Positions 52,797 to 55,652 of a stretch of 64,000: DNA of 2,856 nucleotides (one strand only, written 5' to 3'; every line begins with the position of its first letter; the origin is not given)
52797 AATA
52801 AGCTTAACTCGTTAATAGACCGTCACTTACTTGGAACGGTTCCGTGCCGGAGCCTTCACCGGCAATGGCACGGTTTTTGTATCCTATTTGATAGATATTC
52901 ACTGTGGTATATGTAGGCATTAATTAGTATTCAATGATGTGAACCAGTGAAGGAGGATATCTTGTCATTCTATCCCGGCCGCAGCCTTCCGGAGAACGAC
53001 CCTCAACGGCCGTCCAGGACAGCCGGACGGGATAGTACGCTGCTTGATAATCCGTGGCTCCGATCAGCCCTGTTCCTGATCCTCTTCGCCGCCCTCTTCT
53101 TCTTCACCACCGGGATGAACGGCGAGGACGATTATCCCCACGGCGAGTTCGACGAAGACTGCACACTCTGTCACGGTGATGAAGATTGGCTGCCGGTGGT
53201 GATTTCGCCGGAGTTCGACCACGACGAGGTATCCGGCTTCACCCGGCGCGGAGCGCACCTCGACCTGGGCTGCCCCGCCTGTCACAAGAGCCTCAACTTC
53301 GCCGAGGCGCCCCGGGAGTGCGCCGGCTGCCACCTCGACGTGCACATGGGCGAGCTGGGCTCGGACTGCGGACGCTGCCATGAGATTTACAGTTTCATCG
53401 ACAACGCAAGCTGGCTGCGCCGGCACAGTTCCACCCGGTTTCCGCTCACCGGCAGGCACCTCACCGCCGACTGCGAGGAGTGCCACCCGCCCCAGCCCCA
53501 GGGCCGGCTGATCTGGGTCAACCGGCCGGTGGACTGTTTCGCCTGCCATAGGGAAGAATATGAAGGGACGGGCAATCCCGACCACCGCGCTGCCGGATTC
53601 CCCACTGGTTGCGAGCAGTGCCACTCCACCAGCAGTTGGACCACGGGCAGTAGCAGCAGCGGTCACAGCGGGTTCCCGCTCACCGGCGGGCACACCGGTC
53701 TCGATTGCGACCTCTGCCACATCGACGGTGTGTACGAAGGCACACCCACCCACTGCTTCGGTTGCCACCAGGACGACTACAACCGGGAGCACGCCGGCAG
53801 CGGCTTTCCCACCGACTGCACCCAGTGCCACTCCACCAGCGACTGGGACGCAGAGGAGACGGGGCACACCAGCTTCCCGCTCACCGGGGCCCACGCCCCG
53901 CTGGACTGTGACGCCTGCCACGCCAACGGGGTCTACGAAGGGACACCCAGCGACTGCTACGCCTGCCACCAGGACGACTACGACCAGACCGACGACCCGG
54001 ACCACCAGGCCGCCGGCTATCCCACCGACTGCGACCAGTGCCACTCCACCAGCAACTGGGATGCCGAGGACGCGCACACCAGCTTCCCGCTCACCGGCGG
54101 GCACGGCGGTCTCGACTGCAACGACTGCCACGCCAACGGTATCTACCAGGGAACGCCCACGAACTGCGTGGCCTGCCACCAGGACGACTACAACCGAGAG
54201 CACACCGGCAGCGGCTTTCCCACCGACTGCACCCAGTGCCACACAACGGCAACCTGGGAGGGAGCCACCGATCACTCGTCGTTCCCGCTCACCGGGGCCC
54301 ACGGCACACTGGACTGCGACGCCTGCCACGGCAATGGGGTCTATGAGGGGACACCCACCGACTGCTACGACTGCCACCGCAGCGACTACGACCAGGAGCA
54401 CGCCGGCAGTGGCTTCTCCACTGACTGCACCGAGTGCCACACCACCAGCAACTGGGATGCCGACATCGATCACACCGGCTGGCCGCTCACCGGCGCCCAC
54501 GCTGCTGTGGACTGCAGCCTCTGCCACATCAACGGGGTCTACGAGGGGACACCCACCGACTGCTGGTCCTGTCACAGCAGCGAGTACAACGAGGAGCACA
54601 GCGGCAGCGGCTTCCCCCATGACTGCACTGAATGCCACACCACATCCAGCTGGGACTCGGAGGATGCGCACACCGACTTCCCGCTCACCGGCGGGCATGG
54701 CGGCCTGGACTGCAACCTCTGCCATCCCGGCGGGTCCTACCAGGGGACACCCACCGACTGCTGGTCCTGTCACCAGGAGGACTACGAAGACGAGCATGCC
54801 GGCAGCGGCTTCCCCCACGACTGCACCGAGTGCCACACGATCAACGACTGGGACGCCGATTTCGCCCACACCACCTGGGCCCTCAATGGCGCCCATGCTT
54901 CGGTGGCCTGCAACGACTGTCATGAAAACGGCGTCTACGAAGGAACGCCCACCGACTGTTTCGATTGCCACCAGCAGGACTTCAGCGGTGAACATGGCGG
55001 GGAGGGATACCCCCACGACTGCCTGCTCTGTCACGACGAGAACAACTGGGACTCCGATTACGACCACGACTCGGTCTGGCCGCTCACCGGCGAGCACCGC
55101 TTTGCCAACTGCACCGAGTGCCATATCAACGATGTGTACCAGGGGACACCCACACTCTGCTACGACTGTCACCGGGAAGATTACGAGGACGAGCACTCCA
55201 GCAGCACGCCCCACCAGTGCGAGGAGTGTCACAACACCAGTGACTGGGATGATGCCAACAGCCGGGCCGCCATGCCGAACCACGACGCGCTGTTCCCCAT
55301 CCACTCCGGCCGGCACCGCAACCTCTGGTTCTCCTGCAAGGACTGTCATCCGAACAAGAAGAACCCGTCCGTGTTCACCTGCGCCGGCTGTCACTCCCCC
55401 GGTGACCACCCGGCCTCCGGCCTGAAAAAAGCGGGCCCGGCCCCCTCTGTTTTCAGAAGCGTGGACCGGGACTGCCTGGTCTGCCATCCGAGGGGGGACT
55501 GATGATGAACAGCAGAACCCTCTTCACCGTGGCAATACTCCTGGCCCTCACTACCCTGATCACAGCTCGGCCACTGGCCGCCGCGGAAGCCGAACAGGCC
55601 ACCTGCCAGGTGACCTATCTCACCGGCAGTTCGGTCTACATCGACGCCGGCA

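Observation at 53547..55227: Modular expansion of a ~60-aa trihaem unit inside the cytochrome gene (~9 near-identical tandem modules)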

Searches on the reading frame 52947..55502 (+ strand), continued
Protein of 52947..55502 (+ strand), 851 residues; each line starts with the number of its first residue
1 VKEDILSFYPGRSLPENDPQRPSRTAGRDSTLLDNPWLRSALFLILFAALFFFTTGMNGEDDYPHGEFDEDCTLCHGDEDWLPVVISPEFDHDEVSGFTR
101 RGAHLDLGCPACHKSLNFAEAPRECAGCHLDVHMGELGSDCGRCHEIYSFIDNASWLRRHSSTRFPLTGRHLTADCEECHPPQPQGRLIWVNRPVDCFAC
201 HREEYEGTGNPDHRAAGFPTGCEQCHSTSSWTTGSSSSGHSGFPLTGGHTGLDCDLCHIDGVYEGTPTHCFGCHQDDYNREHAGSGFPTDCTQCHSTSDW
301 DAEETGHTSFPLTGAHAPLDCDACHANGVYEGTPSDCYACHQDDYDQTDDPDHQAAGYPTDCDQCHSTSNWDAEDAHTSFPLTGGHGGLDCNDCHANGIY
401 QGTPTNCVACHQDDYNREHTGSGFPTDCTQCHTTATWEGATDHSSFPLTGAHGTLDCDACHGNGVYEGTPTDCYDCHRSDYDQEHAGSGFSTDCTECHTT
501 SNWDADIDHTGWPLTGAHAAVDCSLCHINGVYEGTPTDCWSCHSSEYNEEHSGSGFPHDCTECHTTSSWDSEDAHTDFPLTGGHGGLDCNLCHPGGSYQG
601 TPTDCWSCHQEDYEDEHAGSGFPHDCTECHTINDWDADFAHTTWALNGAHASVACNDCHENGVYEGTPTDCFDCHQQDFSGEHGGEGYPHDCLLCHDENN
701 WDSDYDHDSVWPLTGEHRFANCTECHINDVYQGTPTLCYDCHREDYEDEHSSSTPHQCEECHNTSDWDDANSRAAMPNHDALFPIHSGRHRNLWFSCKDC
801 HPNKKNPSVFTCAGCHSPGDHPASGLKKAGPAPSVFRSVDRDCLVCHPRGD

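Call 52: predict_structure(alignment_id=A3)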
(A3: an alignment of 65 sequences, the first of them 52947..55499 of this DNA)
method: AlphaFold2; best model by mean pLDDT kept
length: 851 residues; sequences in the alignment: 65
mean_pLDDT: 61.8   pTM: 0.27
mean pLDDT of the five models: 61.8, 60.0, 59.9, 52.7, 48.9
residues with pLDDT >= 90: 1; 70-90: 288; 50-70: 363; < 50: 199
segments of 3 or more residues with pLDDT < 50: 1-18, 20-30, 56-62, 231-246, 248-250, 300-313, 371-383, 437-449, 503-514, 569-581, 631-647, 683-686, 701-714, 716-718, 766-777, 829-833, 835-837
pLDDT, mean of each block of 10 residues (from residue 1): 38 42 41 70 86 55 53 62 60 79 78 73 74 66 62 66 70 72 56 67 81 79 63 41 40 57 61 67 63 55 37 53 70 78 81 78 63 37 56 73 78 74 72 52 41 60 72 76 69 69 41 49 68 71 68 64 55 38 54 65 70 67 61 38 40 67 70 68 54 59 39 47 59 65 59 55 47 53 80 79 78 75 58 49 78 73
secondary structure, 60 per line:
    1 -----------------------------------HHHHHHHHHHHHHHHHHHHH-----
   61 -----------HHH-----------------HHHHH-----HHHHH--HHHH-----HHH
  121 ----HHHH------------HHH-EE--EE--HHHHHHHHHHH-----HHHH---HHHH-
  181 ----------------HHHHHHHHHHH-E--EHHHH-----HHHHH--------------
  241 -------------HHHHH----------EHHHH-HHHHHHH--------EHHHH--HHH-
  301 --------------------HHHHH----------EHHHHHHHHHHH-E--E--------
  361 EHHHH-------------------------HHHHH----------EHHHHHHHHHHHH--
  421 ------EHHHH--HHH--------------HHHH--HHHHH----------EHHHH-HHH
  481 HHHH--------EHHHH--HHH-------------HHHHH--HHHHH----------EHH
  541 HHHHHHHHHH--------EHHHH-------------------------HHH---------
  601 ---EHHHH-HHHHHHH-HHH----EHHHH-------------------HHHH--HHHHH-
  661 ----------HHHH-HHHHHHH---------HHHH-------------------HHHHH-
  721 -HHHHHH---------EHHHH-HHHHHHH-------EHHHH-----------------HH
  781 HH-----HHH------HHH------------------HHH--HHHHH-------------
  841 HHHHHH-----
elements in order (helices of 4 or more, strands of 3 or more residues): H36-55 H92-96 H102-106 H109-112 H125-128 H153-163 H169-172 H176-179 H197-207 H213-216 H222-226 H254-258 H270-273 H275-281 H291-294 H321-325 H337-347 H362-365 H391-395 H407-418 H428-431 H451-454 H457-461 H473-476 H478-484 H494-497 H516-520 H523-527 H539-550 H560-563 H605-608 H610-616 H626-629 H649-652 H655-659 H671-674 H676-682 H692-695 H715-719 H722-727 H738-741 H743-749 H758-761 H779-782 H823-827 H841-846

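Call 54: fold_search(model_id=the predicted structure, library=pdb)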
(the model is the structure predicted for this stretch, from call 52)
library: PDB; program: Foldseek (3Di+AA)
matches with E <= 10: 0; with E <= 0.001: 0
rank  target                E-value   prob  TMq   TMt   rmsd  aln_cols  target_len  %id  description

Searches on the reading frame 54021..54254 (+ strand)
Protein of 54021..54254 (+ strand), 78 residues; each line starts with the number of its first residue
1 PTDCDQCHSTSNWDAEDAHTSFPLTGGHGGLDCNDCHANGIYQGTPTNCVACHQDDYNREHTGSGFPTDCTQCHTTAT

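Call 57: search_solved_structures(query=A4, max_evalue=10, show_alignments=4)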
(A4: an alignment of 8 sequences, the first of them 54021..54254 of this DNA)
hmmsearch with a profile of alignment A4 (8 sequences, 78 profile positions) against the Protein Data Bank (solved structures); distinct sequences matched with E-value up to 10: 34.
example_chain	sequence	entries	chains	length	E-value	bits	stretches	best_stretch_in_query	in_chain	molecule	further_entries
9m8m_C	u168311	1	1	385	0.019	18.5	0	11-39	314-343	Photosynthetic reaction center cytochrome c subunit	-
7c9r_C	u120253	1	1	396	0.027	18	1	3-61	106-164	Photosynthetic reaction center cytochrome c subunit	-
7vrj_C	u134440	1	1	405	0.032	17.8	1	3-55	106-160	Photosynthetic reaction center cytochrome c subunit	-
8wdu_C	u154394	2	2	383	0.074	16.6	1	3-55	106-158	Photosynthetic reaction center cytochrome c subunit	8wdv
9hyf_C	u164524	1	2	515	0.11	16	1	23-54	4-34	E3 ubiquitin-protein ligase kcmf-1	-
1h29_A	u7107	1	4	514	0.12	15.9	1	32-76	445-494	HIGH-MOLECULAR-WEIGHT CYTOCHROME C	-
9qx1_C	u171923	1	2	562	0.14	15.8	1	23-54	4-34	KCMF1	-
1gws_A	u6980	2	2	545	0.14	15.7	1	32-76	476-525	HIGH-MOLECULAR-WEIGHT CYTOCHROME C | High-molecular-weight cytochrome c precursor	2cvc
1ofw_A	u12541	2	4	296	0.17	15.4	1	31-75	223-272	NINE-HEME CYTOCHROME C | NINE HEME CYTOCHROME C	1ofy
2e84_A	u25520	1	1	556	0.2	15.2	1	30-76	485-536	High-molecular-weight cytochrome c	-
2cy3_A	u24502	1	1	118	0.44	14.1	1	3-77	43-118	CYTOCHROME C3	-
1w7o_A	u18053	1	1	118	0.44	14.1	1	3-77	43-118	CYTOCHROME C3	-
7c52_C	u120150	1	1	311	0.65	13.6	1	3-55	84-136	Photosynthetic reaction center cytochrome c subunit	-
7xxf_C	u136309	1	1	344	0.68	13.5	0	2-55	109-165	Photosynthetic reaction center cytochrome c subunit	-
1eys_C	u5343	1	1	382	0.7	13.5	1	3-55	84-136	PHOTOSYNTHETIC REACTION CENTER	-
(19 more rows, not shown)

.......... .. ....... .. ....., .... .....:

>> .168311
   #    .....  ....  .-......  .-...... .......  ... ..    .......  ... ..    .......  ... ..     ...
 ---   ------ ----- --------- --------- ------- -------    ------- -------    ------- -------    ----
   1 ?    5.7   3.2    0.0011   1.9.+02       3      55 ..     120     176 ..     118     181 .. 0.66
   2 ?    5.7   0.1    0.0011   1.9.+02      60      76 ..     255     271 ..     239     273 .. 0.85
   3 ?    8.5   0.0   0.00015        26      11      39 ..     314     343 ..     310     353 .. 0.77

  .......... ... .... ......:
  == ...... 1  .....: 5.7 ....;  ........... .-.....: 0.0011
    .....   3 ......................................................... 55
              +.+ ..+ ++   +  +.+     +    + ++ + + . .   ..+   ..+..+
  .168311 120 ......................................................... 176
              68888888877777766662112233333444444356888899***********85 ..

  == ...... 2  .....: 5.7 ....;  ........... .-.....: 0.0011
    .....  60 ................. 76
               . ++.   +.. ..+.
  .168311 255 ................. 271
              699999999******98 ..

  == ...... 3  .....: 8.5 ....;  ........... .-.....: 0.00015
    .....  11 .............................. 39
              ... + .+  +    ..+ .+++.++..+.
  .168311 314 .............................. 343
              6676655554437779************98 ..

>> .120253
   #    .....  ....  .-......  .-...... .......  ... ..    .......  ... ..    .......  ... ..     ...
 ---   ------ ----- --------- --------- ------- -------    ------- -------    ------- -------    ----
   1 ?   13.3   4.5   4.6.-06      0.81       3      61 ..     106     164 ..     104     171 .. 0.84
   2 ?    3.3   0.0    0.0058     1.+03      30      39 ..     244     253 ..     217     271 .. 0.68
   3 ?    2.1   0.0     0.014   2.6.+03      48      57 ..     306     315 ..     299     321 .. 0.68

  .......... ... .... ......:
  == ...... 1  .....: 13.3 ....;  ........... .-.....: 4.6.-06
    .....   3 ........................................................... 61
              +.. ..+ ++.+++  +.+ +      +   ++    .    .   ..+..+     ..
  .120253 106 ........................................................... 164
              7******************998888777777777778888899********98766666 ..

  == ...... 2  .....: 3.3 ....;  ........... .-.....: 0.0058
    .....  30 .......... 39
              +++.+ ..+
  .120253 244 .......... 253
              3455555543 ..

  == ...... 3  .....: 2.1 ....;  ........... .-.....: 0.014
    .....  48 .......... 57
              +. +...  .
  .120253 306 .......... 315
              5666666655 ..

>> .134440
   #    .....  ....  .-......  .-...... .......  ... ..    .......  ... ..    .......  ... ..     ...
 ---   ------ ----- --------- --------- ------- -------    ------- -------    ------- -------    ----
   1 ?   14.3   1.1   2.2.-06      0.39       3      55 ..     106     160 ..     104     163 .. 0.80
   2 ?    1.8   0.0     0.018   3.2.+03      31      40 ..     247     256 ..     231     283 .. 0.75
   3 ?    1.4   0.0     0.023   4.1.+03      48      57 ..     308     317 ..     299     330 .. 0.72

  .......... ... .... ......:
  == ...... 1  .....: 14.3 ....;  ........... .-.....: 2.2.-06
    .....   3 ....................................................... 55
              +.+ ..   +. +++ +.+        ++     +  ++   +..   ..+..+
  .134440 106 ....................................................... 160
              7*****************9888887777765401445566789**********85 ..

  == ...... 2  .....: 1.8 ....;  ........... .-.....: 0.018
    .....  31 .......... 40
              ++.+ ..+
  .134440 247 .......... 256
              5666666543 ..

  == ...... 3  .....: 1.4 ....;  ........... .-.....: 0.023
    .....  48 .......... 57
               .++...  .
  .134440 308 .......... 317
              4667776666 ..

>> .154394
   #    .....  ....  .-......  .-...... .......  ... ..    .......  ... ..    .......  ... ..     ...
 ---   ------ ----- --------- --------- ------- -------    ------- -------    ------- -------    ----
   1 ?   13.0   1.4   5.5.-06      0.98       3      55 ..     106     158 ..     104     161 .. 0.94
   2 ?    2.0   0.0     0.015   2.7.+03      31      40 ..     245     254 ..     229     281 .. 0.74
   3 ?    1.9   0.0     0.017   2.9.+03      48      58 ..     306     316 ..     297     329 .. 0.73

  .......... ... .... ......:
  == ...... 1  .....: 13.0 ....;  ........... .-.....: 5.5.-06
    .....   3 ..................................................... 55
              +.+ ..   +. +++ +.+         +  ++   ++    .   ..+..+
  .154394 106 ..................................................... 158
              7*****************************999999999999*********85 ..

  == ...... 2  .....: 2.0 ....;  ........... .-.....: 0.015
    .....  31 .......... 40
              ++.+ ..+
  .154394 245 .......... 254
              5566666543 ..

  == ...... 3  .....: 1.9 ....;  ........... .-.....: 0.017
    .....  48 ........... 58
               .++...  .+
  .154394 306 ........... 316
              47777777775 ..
